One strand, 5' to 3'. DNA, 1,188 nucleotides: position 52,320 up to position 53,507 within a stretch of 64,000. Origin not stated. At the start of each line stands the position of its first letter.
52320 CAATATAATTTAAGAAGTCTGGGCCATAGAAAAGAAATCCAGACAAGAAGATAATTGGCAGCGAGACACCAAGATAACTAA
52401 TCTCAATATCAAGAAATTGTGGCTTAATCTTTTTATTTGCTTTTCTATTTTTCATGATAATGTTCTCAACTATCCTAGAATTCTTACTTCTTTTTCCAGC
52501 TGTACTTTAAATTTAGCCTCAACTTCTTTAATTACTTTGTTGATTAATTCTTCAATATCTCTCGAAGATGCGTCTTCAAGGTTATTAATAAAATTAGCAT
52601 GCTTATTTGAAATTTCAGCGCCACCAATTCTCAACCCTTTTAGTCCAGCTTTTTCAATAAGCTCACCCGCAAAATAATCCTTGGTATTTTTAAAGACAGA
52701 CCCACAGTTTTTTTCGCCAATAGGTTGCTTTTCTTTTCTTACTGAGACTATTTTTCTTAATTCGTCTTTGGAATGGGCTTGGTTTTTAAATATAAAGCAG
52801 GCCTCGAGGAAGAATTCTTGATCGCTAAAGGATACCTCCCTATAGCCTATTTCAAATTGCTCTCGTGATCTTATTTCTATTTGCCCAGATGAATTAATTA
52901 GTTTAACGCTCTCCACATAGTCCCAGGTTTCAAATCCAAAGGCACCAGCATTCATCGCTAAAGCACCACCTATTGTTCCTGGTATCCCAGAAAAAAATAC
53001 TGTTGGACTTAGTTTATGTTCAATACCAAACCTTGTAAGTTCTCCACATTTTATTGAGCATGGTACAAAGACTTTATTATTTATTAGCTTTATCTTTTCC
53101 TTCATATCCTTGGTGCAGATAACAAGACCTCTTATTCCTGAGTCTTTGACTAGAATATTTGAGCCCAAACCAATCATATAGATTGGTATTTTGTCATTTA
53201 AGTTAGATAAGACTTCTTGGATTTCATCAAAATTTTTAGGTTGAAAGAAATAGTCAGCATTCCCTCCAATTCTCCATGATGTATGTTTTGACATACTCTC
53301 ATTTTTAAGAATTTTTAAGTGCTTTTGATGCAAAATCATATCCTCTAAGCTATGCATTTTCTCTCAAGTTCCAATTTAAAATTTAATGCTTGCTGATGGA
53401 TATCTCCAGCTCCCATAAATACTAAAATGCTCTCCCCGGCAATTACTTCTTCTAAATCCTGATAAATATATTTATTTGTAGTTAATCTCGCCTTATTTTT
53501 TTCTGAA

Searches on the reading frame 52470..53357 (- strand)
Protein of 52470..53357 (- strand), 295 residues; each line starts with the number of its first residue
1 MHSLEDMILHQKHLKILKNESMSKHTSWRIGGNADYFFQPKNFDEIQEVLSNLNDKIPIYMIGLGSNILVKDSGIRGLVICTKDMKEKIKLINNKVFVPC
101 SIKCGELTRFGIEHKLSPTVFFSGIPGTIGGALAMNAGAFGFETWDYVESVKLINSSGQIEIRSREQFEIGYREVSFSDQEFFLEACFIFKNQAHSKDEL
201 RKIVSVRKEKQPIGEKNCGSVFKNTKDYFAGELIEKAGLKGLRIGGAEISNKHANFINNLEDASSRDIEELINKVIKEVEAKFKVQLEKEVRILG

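Call 41: search_protein_families(library=pfam, proteins=[window:52470-53357:-], max_evalue=0.0001)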
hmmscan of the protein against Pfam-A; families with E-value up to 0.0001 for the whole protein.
window:52470-53357:- (295 aa): 2 families
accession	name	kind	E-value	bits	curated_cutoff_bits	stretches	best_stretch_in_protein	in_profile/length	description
PF02873.21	MurB_C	-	9.1e-33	112.8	27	1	198-294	4-99/99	UDP-N-acetylenolpyruvoylglucosamine reductase, C-terminal domain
PF01565.28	FAD_binding_4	-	2.4e-16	60.1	26.4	1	35-160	2-135/139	FAD binding domain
